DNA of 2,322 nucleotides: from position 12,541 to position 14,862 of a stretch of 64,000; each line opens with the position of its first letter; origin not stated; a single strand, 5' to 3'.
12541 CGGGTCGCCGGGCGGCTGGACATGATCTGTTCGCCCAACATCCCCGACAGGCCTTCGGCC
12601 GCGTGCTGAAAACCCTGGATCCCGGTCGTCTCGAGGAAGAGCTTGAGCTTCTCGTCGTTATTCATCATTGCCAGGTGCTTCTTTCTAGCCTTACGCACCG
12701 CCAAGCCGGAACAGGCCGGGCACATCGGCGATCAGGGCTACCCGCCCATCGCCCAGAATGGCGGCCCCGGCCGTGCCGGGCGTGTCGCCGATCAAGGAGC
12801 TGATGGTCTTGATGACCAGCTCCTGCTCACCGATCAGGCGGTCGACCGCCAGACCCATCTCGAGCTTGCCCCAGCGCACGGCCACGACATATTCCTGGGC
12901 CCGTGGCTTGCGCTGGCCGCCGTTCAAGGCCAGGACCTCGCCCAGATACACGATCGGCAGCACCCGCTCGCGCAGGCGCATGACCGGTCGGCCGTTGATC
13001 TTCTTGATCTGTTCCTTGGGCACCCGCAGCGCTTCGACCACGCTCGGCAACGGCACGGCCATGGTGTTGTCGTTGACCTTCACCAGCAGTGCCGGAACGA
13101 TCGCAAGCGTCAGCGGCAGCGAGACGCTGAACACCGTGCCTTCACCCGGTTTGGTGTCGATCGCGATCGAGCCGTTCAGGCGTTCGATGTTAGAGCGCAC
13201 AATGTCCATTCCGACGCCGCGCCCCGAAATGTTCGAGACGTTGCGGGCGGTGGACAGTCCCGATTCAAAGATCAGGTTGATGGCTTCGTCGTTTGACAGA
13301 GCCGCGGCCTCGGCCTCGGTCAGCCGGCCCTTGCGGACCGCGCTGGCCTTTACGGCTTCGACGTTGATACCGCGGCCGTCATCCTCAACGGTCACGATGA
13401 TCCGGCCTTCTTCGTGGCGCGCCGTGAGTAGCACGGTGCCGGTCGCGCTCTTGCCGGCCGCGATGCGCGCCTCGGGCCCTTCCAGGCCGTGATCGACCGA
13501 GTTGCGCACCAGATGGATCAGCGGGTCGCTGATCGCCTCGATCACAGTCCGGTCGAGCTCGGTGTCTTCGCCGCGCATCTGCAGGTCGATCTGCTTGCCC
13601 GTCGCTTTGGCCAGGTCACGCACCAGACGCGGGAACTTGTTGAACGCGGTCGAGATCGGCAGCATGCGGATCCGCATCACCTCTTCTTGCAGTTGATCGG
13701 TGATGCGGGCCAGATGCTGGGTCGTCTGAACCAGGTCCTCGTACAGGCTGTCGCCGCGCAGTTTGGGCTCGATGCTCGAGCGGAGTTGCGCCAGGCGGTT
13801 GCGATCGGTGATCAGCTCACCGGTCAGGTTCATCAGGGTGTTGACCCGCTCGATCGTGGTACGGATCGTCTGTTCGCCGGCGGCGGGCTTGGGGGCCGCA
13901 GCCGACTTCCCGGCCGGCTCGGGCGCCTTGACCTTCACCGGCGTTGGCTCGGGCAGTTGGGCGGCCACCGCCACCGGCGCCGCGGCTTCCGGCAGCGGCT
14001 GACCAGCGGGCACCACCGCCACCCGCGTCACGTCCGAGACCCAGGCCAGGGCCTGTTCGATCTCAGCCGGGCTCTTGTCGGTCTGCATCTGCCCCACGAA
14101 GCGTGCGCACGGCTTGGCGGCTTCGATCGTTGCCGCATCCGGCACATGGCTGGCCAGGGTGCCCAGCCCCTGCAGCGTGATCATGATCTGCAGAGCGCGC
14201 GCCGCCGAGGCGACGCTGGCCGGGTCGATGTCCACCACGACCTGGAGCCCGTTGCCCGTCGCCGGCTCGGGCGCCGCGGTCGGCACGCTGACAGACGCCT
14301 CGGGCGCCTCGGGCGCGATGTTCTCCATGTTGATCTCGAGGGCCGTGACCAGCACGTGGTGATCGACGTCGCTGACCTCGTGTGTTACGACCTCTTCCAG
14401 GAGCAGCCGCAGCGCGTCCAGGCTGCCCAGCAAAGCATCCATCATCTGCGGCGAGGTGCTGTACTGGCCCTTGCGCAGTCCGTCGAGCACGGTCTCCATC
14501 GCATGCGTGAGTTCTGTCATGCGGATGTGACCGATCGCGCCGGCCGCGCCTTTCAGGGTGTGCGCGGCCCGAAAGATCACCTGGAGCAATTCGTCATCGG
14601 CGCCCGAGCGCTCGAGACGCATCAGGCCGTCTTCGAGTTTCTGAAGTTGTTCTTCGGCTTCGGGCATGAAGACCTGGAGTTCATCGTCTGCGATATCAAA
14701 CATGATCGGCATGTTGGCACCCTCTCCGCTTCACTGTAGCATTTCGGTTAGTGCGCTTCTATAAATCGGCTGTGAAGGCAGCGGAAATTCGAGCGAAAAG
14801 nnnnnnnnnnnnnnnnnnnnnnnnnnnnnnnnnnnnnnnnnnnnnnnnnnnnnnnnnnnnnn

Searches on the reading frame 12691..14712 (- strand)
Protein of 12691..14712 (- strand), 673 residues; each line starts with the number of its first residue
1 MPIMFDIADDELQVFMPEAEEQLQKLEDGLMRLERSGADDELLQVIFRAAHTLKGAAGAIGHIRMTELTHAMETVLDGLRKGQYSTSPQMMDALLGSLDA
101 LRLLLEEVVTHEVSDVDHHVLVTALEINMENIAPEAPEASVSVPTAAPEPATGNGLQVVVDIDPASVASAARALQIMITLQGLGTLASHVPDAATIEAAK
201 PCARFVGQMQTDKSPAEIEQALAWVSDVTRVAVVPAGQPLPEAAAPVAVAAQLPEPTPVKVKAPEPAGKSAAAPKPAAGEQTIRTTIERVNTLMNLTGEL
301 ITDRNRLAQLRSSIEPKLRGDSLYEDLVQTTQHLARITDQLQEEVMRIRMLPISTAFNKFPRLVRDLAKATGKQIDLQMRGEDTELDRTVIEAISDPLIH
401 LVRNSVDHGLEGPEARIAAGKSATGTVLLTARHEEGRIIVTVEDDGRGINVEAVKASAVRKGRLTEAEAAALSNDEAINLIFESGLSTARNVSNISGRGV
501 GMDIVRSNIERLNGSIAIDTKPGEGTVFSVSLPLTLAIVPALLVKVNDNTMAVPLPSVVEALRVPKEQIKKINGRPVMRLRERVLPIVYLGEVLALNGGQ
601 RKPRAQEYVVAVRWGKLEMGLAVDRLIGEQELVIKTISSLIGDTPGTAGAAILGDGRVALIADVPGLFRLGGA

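Call 3: search_protein_families(library=pfam, proteins=[window:12691-14712:-])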
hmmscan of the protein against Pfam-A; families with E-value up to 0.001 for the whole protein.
window:12691-14712:- (673 aa): 5 families
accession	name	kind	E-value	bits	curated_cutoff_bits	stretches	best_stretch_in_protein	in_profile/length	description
PF01584.24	CheW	-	4.6e-26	91.5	23.5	1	541-669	2-135/138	CheW-like domain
PF02518.31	HATPase_c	-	3e-18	66.7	26.4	1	396-535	4-110/111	Histidine kinase-, DNA gyrase B-, and HSP90-like ATPase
PF01627.28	Hpt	-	2.1e-17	63.6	24.6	1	12-102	3-82/84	Hpt domain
PF02895.20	H-kinase_dim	-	1.1e-15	58.2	23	1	280-348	1-68/68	Signal transducing histidine kinase, homodimeric domain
PF07194.16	P2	-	3.4e-09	37.1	23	1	157-233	3-79/81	P2 response regulator binding domain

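Call 6: find_encoding_contigs(protein=window:12691-14712:-, flank=10000, max_places=6)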
Protein window:12691-14712:- (673 aa): no gene with exactly this product is on record in the collection.

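Call 8: find_related_loci(query=window:12691-14712:-, collection=genome_contigs, flank=10000)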
Query window:12691-14712:- (673 aa) in genome_contigs; peptide patterns used: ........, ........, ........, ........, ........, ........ (x = any residue, [..] = any of these).
274 stretches matched a pattern; 103 encode a relative of the query (tblastn E <= 1e-3); the best 80 are kept; 80 distinct loci.
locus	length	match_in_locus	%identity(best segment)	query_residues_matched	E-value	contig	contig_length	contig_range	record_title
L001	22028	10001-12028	85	1-673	0e+0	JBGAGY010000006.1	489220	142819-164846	MAG: Anaerolineales bacterium isolate MAG_MBR_H125.91 MBRH125-91_opera_contig_127, whole genome shotgun sequence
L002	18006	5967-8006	86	1-673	0e+0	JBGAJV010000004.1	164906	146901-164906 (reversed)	MAG: Anaerolineales bacterium isolate MAG_AAO_H125.59 AAOH125-59_opera_contig_416, whole genome shotgun sequence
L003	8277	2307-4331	86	1-673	0e+0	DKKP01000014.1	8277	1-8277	MAG TPA_asm: Anaerolineales bacterium UBA6663 UBA6663_contig_20267, whole genome shotgun sequence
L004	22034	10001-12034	84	1-673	0e+0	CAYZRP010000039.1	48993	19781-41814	MAG TPA_asm: uncultured Anaerolineales bacterium isolate SRP298887_co1_48 genome assembly, contig: NODE_435_length_48993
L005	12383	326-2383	57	1-670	0e+0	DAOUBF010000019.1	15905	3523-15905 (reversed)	MAG TPA_asm: Anaerolineae bacterium isolate H68_711 k101_456502, whole genome shotgun sequence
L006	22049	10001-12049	50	3-672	0e+0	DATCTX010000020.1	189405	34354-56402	MAG TPA_asm: Anaerolineaceae bacterium isolate SMAG_U7342 k141_5393, whole genome shotgun sequence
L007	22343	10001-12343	45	1-672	0e+0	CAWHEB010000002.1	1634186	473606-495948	MAG: uncultured Chloroflexia bacterium isolate MFD00905.bin.1.63 genome assembly, contig: contig_3173, whole genome shot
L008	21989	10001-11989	50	1-672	0e+0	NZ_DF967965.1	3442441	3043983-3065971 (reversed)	Anaerolinea thermolimosa strain IMO-1, whole genome shotgun sequence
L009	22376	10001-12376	44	1-672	0e+0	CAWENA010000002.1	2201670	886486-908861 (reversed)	MAG: uncultured Chloroflexia bacterium isolate MFD04716.bin.1.45 genome assembly, contig: contig_1826, whole genome shot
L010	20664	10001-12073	49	1-672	0e+0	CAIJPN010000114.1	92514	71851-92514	MAG: uncultured Anaerolineae bacterium isolate LaPlata-7m-b_bin-480 genome assembly, contig: bin-480:114/237, whole geno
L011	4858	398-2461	48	1-672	0e+0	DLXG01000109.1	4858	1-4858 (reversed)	MAG TPA_asm: Anaerolineaceae bacterium isolate UBA9135 contig_6142, whole genome shotgun sequence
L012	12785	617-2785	46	1-672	0e+0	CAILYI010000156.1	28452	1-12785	MAG: uncultured Anaerolineae bacterium isolate Day6-6_bin-243 genome assembly, contig: bin-243:156/311, whole genome sho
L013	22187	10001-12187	46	1-672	0e+0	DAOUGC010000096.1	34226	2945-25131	MAG TPA_asm: Levilinea sp. isolate R24_96 k131_268697, whole genome shotgun sequence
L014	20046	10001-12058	48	1-672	0e+0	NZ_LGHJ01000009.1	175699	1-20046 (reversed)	Bellilinea caldifistulae strain GOMI-1 contig_9, whole genome shotgun sequence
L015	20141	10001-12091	48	1-672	0e+0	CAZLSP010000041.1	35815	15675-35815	MAG TPA_asm: uncultured Anaerolinea sp. isolate binchicken_co197_447 genome assembly, contig: NODE_1380_length_35815_cov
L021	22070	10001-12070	46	1-672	0e+0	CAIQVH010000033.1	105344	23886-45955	MAG: uncultured Anaerolineae bacterium isolate LaPlata-b_bin-3056 genome assembly, contig: bin-3056:33/38, whole genome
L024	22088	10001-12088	46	1-672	0e+0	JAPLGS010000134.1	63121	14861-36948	MAG: Chloroflexota bacterium isolate LacPavin_0818_WC45_MAG_48_10 LacPavin_0818_WC45_scaffold_26757, whole genome shotgu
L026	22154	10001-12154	46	1-672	0e+0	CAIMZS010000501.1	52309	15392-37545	MAG: uncultured Anaerolineae bacterium isolate Umea1p4_bin-235 genome assembly, contig: bin-235:501/662, whole genome sh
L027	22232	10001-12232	44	1-673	0e+0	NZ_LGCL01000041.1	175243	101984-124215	Ornatilinea apprima strain P3M-1 contig_10, whole genome shotgun sequence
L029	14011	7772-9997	43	1-672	0e+0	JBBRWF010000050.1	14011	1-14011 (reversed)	MAG: Anaerolineales bacterium isolate La4_concoct.061 La4_concoct.061_K_1384737_L_14011_cov_8.9919, whole genome shotgun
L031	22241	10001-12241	43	1-672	0e+0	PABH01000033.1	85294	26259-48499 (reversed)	MAG: Anaerolineaceae bacterium isolate NAT124 MHASMcontig_903317, whole genome shotgun sequence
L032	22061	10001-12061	48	1-672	0e+0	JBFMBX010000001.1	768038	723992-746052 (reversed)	MAG: Chloroflexota bacterium isolate MAG175 MAG175_1, whole genome shotgun sequence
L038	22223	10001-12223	44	1-670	6e-173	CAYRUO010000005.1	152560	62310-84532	MAG TPA_asm: uncultured Thermanaerothrix sp. isolate binchicken_co40_18 genome assembly, contig: NODE_120_length_152560_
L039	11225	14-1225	64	278-673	5e-168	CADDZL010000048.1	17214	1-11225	Chloroflexi bacterium isolate 22 genome assembly, contig: NODE_2235_length_17214_cov_4.701645, whole genome shotgun sequ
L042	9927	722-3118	66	1-673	5e-169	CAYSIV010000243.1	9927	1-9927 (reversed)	MAG TPA_asm: uncultured Anaerolineales bacterium isolate SRP119689_co1_311 genome assembly, contig: NODE_10512_length_99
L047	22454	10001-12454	63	1-673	2e-161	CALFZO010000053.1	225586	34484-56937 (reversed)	MAG TPA_asm: uncultured Anaerolineales bacterium isolate SRR1506987_bin.41_CONCOCT_v1.1_MAG genome assembly, contig: ERZ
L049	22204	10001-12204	46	1-672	2e-166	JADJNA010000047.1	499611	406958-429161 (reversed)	MAG: Candidatus Villigracilis saccharophilus isolate EsbW_MAXAC.021 tig00251182-10-4997950, whole genome shotgun sequenc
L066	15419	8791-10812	41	3-670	1e-151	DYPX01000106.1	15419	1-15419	MAG TPA_asm: Caldilinea aerophila isolate SulCav_GS10_10_2_45_229 SulCav_GS10_10_5772_length_15419_cov_132_675345, whole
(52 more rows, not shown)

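Call 23: search_protein_families(library=pfam, proteins=[L066:2375-4420:+, L007:5292-6110:-, L038:7476-9071:-, L049:17810-18214:-, L027:9188-9844:+, L010:8420-9376:+, L029:2357-3115:+, L029:4792-6198:+, L029:1135-1890:+, L024:3991-4410:+], max_evalue=0.0001)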
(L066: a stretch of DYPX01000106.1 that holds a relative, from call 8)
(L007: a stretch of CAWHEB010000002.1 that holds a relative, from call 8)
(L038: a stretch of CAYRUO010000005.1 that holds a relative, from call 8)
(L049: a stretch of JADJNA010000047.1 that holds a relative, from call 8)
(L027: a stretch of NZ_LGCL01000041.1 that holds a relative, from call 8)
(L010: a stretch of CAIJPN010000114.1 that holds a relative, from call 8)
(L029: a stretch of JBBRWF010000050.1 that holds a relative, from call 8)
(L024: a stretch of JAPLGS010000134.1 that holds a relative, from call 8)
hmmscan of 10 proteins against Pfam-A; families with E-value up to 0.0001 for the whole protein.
L066:2375-4420:+ (681 aa): 3 families
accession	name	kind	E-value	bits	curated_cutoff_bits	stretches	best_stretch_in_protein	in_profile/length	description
PF00015.26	MCPsignal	-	2e-40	138.9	34.6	1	426-603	8-171/172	Methyl-accepting chemotaxis protein (MCP) signalling domain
PF12729.13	4HB_MCP_1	-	2.1e-19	70.2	27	1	25-195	6-176/181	Four helix bundle sensory module for signal transduction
PF00672.30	HAMP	-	1.2e-15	58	25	1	225-271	2-48/53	HAMP domain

L007:5292-6110:- (272 aa): 1 family
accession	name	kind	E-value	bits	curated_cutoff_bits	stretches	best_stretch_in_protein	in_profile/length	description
PF03781.23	FGE-sulfatase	-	3.3e-47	161.7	23.3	1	24-269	2-255/255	Sulfatase-modifying factor enzyme 1-like domain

L038:7476-9071:- (531 aa): 18 families
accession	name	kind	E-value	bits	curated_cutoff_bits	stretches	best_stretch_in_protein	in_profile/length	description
PF07719.23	TPR_2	-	1.4e-25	87.7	27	1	75-108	1-34/34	Tetratricopeptide repeat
PF14559.12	TPR_19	-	4.3e-25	88.3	25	3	17-79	1-62/68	Tetratricopeptide repeat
PF00515.34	TPR_1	-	5.9e-22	77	27.8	1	75-108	1-34/34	Tetratricopeptide repeat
PF13428.12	TPR_14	-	1.2e-20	72.3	23.5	1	143-182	2-41/44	Tetratricopeptide repeat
PF13432.12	TPR_16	-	1.9e-20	73.4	32.7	1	59-108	15-64/65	Tetratricopeptide repeat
PF13424.12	TPR_12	-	3.1e-16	59.8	30.1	1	43-105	5-75/77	Tetratricopeptide repeat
PF13174.12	TPR_6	-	6.3e-15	55.2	26.3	0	145-175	3-33/33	Tetratricopeptide repeat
PF13431.12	TPR_17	-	1.5e-14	53.4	24.4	0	65-95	3-33/34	Tetratricopeptide repeat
PF13181.12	TPR_8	-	5.1e-14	51.6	25.7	0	75-108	1-34/34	Tetratricopeptide repeat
PF13371.12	TPR_9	-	4.7e-13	49.4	35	1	17-77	5-65/73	Tetratricopeptide repeat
PF13414.12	TPR_11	-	6.9e-13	48.5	26.8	0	54-89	7-42/42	TPR repeat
PF12895.13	ANAPC3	-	4.4e-10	40.2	27.2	0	94-166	8-80/82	Anaphase-promoting complex, cyclosome, subunit 3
PF12569.14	NatA_aux_su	-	1.2e-09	38.1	33.3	1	18-129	15-126/515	N-terminal acetyltransferase A, auxiliary subunit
PF23914.1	TPR_CcmH_CycH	-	6.4e-08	33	42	0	68-174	43-153/158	Cytochrome c-type biogenesis protein H TPR domain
PF21545.3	T7SS_EccA1_N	-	3e-07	30.5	27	1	18-112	143-242/272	T7SS, ESX-1 secretion system protein EccA1, N-terminal domain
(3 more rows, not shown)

L049:17810-18214:- (134 aa): 0 families

L027:9188-9844:+ (218 aa): 1 family
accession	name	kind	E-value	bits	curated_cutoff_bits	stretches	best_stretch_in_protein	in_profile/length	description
PF01551.29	Peptidase_M23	-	6e-33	113.4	28.7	1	120-213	3-96/96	Peptidase family M23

L010:8420-9376:+ (318 aa): 1 family
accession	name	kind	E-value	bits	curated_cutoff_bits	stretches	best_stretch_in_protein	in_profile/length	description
PF00669.25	Flagellin_N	-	5.6e-15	56.1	26.6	1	3-139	1-137/139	Bacterial flagellin N-terminal helical region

L029:2357-3115:+ (252 aa): 3 families
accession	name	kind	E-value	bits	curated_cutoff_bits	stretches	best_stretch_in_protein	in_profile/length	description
PF06429.18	Flg_bbr_C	-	6.4e-14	51.6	23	1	203-245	2-44/46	Flagellar basal body rod FlgEFG protein C-terminal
PF22692.1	LlgE_F_G_D1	-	8.2e-12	45.5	27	1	95-159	1-64/64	Flagellar hook protein FlgE/F/G D1 domain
PF00460.25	Flg_bb_rod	-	2.4e-07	31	20.7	1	5-35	1-31/31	Flagella basal body rod protein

L029:4792-6198:+ (468 aa): 2 families
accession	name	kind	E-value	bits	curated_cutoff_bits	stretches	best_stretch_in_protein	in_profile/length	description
PF22638.1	FlgK_D1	-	1.4e-61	208.5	28.6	1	102-330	1-233/233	Flagellar hook-associated protein FlgK helical domain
PF06429.18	Flg_bbr_C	-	7.4e-12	45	23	1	422-461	6-45/46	Flagellar basal body rod FlgEFG protein C-terminal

L029:1135-1890:+ (251 aa): 4 families
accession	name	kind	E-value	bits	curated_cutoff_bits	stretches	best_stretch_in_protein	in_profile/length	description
PF04545.22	Sigma70_r4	-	5.4e-16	58.3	24.1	1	198-245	2-49/50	Sigma-70, region 4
PF04542.20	Sigma70_r2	-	3.4e-14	52.8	24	1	27-98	2-70/71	Sigma-70 region 2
PF04539.22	Sigma70_r3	-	2.6e-09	37.5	25.3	1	108-183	4-76/78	Sigma-70 region 3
PF08281.18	Sigma70_r4_2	-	2.7e-09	37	25.7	1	193-233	3-43/54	Sigma-70, region 4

L024:3991-4410:+ (139 aa): 0 families

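Call 24: search_protein_families(library=pfam, proteins=[L014:3091-3507:+, L026:6532-7047:+, L021:107-1825:+, L026:1755-2993:+, L029:7255-7557:+, L029:3946-4242:+, L032:17907-18941:+, L047:17382-18314:+, L047:18721-21039:+, L031:18187-20970:+], max_evalue=0.0001)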
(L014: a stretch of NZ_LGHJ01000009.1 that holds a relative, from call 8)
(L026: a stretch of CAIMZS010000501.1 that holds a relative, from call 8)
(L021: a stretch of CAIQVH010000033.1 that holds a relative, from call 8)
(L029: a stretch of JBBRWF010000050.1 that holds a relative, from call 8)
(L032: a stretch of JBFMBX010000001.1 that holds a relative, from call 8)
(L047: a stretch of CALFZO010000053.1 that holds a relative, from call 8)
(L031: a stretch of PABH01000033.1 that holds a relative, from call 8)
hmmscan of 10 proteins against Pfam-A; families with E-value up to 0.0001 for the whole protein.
L014:3091-3507:+ (138 aa): 0 families

L026:6532-7047:+ (171 aa): 1 family
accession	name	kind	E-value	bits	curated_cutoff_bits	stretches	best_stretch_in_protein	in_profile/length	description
PF05130.17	FlgN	-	1.4e-15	58.4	30.5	1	12-146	5-135/147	FlgN protein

L021:107-1825:+ (572 aa): 1 family
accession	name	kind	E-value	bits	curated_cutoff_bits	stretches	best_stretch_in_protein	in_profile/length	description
PF00771.25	FHIPEP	-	5.1e-205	683.2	29.1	1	1-560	94-655/657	FHIPEP family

L026:1755-2993:+ (412 aa): 1 family
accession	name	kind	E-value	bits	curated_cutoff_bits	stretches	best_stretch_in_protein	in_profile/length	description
PF00448.28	SRP54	-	3.6e-29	102.3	22.7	1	217-406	2-195/196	SRP54-type protein, GTPase domain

L029:7255-7557:+ (100 aa): 1 family
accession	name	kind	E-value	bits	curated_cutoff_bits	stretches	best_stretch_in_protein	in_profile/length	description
PF02599.21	CsrA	-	6.1e-23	81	27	1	6-58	1-53/53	Global regulator protein family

L029:3946-4242:+ (98 aa): 1 family
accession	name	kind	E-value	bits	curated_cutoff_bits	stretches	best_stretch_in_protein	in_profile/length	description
PF04316.19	FlgM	-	1.6e-09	38.3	25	1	39-92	1-54/55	Anti-sigma-28 factor, FlgM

L032:17907-18941:+ (344 aa): 6 families
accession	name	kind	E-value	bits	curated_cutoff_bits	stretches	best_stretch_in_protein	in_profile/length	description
PF13487.12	HD_5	-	3.1e-33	115.4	27.2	1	171-333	6-170/170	HD domain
PF01966.28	HD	-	5.8e-21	75.4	22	1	181-300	3-115/116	HD domain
PF13426.13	PAS_9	-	5.6e-13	49.5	27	1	41-142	2-103/103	PAS domain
PF24820.1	Diguanyl_cycl_sensor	-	4e-07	30.4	28.1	1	35-118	1-89/109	Diguanylate cyclase-like sensor domain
PF00989.32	PAS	-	7.4e-07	29.6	22.6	1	34-135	5-106/113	PAS fold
PF08448.16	PAS_4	-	9.8e-07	29.4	23.1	1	39-142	4-107/110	PAS fold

L047:17382-18314:+ (310 aa): 6 families
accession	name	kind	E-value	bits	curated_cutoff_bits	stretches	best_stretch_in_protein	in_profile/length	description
PF00990.26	GGDEF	-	1.5e-43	148.8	23.8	1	150-304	2-160/161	Diguanylate cyclase, GGDEF domain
PF13426.13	PAS_9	-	2.7e-14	53.7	27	1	26-131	2-100/103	PAS domain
PF08448.16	PAS_4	-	5.5e-13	49.6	23.1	1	21-131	1-104/110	PAS fold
PF00989.32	PAS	-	1.7e-12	47.8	22.6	1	15-126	1-107/113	PAS fold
PF13188.13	PAS_8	-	9.3e-08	32.2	21.8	1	15-64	1-46/65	PAS domain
PF13596.12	PAS_10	-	4e-05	24.7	22.1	0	24-131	8-104/106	PAS domain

L047:18721-21039:+ (772 aa): 2 families
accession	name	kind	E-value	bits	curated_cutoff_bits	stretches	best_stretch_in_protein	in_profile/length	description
PF00015.26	MCPsignal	-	8e-38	130.4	34.6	1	481-660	6-171/172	Methyl-accepting chemotaxis protein (MCP) signalling domain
PF00672.30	HAMP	-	1.3e-12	48.3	25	1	281-332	1-52/53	HAMP domain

L031:18187-20970:+ (927 aa): 3 families
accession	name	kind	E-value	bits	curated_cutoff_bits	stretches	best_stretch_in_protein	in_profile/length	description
PF00015.26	MCPsignal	-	3.1e-22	79.7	34.6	2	747-849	69-171/172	Methyl-accepting chemotaxis protein (MCP) signalling domain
PF00672.30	HAMP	-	2.3e-12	47.5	25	1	331-388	2-52/53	HAMP domain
PF16591.11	HBM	-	4.8e-08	33.2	29.8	1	73-295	27-247/254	Helical bimodular sensor domain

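Call 34: find_homologous_proteins(query=L039:8225-10336:+, max_evalue=1e-100)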
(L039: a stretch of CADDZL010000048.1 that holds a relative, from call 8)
Query L039:8225-10336:+ (703 aa): 7998 proteins with E <= 1e-100 among 8000 candidates; the best 120 are listed.
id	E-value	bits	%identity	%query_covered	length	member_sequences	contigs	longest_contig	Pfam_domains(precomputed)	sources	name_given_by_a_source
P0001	0.0e+0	1475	100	100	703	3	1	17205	PF00771.26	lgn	-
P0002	0.0e+0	1324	91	98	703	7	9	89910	PF00771.26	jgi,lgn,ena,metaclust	jgi:flagellar biosynthesis protein FlhA|metaclust:\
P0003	0.0e+0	1319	90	98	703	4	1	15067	PF00771.26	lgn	-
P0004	2.5e-295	999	68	98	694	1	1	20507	PF00771.26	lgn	-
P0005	6.5e-295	998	71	96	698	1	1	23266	PF00771.26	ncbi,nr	ncbi:MAG: flagellar biosynthesis protein FlhA [Chloroflexi bacterium]|nr:flagellar biosynthesis prot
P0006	2.1e-294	996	68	96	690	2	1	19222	PF00771.26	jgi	-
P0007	1.5e-293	993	70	96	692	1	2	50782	PF00771.26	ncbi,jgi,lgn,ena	-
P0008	2.5e-292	989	68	98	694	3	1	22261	PF00771.26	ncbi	-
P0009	1.5e-291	987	67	98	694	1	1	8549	PF00771.26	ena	-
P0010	3.7e-291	985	67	98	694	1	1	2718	PF00771.26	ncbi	-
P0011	4.7e-291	985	68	98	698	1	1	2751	PF00771.26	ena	-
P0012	1.3e-290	984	69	96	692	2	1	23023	PF00771.26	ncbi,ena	-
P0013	2.5e-290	983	67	96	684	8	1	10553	PF00771.26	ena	-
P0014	3.7e-289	979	67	97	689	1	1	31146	PF00771.26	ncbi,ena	-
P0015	3.1e-287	973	66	97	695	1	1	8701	PF00771.26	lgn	-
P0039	1.9e-267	907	65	90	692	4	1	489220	PF00771.26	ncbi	-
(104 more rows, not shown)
